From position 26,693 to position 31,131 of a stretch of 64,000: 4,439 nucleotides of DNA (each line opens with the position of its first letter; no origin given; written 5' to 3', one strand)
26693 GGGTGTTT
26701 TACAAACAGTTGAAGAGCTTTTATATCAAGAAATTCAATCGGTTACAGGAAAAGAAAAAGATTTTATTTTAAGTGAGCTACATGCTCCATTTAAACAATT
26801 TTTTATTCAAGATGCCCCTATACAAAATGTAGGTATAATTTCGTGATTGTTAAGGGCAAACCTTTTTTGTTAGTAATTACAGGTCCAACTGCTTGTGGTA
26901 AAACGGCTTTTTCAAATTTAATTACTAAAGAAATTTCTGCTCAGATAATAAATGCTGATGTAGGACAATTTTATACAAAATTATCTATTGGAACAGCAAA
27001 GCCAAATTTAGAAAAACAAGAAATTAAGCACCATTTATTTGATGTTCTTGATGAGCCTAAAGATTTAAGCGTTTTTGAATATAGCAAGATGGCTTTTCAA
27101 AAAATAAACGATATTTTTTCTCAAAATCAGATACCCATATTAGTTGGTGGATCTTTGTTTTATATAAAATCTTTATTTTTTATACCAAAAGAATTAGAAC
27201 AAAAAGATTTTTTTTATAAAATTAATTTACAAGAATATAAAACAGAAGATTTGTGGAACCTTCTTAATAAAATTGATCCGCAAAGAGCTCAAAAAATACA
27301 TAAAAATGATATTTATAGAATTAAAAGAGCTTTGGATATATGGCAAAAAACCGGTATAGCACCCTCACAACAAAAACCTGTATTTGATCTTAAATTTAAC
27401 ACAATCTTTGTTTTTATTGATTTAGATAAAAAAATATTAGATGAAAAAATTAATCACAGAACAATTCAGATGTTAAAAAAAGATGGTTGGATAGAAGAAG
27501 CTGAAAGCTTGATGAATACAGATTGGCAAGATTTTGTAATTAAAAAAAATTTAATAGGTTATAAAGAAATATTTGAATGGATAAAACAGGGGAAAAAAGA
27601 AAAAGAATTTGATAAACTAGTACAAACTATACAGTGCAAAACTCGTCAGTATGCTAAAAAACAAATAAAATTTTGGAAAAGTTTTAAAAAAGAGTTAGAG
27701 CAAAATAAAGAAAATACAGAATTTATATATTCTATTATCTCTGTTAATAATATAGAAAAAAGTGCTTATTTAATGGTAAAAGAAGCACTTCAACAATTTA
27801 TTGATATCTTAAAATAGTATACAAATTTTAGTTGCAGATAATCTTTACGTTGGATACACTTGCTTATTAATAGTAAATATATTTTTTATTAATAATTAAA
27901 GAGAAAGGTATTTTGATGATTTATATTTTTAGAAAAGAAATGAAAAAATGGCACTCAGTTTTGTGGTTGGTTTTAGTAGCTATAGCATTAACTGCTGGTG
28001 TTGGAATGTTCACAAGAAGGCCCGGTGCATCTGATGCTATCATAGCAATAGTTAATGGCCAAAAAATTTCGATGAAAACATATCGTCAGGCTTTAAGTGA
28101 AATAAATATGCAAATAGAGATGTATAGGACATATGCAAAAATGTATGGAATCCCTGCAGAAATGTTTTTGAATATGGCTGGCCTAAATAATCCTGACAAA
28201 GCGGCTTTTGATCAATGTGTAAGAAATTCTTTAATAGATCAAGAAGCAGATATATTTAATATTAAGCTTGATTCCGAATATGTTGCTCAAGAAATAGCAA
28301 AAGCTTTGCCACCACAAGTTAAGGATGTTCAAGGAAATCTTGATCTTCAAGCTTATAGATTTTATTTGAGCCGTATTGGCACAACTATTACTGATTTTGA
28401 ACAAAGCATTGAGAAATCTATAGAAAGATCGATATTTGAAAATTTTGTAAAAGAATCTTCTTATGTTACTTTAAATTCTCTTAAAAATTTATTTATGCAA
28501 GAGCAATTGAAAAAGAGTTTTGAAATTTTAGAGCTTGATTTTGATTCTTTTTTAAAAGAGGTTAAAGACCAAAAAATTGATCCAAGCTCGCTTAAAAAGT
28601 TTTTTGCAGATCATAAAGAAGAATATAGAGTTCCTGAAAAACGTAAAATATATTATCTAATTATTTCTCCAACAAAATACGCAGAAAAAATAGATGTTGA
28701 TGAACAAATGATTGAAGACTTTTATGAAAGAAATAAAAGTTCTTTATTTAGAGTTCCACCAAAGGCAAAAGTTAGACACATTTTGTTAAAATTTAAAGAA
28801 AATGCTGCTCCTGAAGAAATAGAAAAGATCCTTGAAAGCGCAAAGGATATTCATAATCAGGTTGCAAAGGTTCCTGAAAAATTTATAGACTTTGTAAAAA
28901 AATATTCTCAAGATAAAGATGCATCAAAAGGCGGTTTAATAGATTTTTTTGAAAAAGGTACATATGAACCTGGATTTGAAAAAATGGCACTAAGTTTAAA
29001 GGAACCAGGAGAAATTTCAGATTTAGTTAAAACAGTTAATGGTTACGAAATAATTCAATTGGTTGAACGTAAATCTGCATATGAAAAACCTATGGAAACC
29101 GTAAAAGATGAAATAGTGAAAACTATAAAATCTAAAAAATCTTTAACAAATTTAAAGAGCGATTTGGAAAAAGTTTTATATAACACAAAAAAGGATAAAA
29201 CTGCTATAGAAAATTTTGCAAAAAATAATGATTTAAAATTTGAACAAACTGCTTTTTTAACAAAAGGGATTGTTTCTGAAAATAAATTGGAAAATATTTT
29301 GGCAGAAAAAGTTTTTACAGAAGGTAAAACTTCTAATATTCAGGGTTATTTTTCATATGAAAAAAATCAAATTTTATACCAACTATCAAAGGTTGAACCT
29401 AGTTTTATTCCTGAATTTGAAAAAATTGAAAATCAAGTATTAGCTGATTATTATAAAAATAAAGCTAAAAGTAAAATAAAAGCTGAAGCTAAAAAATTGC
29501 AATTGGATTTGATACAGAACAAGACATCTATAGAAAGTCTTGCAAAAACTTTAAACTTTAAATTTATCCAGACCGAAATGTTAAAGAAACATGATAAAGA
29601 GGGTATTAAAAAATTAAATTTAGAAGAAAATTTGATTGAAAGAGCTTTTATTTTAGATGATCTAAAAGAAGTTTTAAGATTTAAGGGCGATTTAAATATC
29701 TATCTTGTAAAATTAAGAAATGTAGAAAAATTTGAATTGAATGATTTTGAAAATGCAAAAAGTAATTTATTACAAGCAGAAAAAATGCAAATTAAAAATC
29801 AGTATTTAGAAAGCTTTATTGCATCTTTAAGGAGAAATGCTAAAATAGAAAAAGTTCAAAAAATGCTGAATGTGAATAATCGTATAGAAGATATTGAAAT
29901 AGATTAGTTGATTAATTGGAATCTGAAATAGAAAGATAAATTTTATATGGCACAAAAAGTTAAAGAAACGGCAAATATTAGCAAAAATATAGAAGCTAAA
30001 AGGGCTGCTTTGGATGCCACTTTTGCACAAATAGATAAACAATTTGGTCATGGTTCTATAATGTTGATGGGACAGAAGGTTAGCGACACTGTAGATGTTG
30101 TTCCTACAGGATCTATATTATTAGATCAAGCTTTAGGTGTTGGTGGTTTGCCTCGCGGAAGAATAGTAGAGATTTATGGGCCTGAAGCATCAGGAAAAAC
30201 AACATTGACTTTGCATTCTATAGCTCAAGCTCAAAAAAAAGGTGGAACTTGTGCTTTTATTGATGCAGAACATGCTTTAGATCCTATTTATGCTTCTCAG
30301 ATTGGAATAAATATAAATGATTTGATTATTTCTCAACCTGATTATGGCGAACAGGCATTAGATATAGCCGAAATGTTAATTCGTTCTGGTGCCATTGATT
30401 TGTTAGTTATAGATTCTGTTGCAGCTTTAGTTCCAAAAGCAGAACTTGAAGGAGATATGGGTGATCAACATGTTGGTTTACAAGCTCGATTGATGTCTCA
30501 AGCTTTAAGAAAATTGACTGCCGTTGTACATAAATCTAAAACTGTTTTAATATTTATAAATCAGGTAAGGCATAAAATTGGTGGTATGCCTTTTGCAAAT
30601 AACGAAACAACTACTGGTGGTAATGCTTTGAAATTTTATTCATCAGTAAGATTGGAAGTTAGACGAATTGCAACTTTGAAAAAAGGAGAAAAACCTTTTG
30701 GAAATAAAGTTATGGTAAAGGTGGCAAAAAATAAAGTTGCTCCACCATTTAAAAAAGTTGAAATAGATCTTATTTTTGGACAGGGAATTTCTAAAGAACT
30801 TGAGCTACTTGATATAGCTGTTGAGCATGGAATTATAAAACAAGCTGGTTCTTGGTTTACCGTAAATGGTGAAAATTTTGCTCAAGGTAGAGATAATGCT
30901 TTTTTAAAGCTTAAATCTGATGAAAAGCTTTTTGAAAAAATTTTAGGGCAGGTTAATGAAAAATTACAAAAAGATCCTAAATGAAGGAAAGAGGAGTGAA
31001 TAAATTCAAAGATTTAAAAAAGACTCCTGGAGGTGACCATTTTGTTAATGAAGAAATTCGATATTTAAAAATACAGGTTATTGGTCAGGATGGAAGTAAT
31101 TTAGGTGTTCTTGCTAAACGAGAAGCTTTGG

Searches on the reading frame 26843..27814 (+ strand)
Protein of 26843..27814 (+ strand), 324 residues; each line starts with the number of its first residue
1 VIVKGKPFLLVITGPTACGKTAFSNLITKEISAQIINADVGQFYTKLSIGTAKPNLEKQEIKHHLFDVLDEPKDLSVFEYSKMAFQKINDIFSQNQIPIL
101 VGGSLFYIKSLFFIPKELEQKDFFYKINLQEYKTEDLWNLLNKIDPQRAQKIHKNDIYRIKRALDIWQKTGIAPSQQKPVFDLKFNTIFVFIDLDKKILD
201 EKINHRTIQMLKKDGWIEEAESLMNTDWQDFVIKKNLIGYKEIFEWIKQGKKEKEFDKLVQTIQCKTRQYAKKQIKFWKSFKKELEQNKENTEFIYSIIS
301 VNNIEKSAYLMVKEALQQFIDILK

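Call 94: search_protein_families(library=pfam, proteins=[window:26843-27814:+], max_evalue=0.00001)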
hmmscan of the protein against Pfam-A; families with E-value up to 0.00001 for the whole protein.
window:26843-27814:+ (324 aa): 2 families
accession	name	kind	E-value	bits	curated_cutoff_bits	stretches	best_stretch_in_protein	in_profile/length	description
PF01715.23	IPPT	-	1.5e-58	198.7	23.6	1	42-279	1-241/243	IPP transferase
PF01745.22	IPT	-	5.6e-08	32.9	20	1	10-132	4-125/233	Isopentenyl transferase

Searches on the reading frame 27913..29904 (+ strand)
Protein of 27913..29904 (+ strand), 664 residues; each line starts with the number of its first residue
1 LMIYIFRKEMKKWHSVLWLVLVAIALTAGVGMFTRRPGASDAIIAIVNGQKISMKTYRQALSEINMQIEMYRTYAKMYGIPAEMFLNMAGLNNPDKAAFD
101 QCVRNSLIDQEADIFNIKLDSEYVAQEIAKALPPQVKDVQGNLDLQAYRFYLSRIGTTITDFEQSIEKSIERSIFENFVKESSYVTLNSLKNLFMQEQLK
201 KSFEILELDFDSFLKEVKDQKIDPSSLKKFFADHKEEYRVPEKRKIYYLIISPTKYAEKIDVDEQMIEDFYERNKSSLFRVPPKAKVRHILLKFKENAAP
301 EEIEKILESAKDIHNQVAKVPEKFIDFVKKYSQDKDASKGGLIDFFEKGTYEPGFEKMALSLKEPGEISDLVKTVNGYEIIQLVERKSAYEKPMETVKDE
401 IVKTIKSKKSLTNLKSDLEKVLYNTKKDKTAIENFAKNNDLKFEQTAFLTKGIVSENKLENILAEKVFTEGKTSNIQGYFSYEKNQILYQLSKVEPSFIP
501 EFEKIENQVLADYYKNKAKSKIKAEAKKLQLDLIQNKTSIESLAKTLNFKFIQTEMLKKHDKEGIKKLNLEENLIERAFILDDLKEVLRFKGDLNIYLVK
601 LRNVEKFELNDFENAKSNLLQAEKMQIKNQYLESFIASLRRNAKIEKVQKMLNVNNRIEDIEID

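Call 94: search_protein_families(library=pfam, proteins=[window:27913-29904:+], max_evalue=0.00001)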
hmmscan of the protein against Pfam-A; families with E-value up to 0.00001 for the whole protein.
window:27913-29904:+ (664 aa): 5 families
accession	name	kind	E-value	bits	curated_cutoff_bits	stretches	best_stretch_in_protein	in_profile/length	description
PF00639.27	Rotamase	-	1.3e-21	77.8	21.7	1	289-383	1-95/97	PPIC-type PPIASE domain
PF13624.11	SurA_N_3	-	1.9e-19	70.5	27.2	1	2-171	1-157/162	SurA-like N-terminal domain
PF13616.12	Rotamase_3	-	2.5e-16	60.7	22.5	1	282-386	13-115/116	PPIC-type PPIASE domain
PF13145.12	Rotamase_2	-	6.6e-14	53.2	27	1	262-399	1-121/121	PPIC-type PPIASE domain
PF13623.11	SurA_N_2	-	2.5e-11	44.1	28.5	1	6-151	4-144/145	SurA-like N-terminal domain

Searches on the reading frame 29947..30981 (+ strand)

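Call 94: search_protein_families(library=pfam, proteins=[window:29947-30981:+], max_evalue=0.00001)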
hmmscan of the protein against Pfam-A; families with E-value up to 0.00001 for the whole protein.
window:29947-30981:+ (345 aa): 4 families
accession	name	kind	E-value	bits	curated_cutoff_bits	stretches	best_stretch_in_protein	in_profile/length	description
PF00154.27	RecA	-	2.2e-131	437.5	27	1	21-282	2-262/262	recA bacterial DNA recombination protein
PF21096.2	RecA_C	-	1e-15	58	27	1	286-340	2-56/57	RecA C-terminal domain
PF08423.17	Rad51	-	2.1e-11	44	22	1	51-240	7-211/244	Rad51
PF06745.19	ATPase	-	2.9e-08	33.8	26.6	1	52-126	1-77/231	KaiC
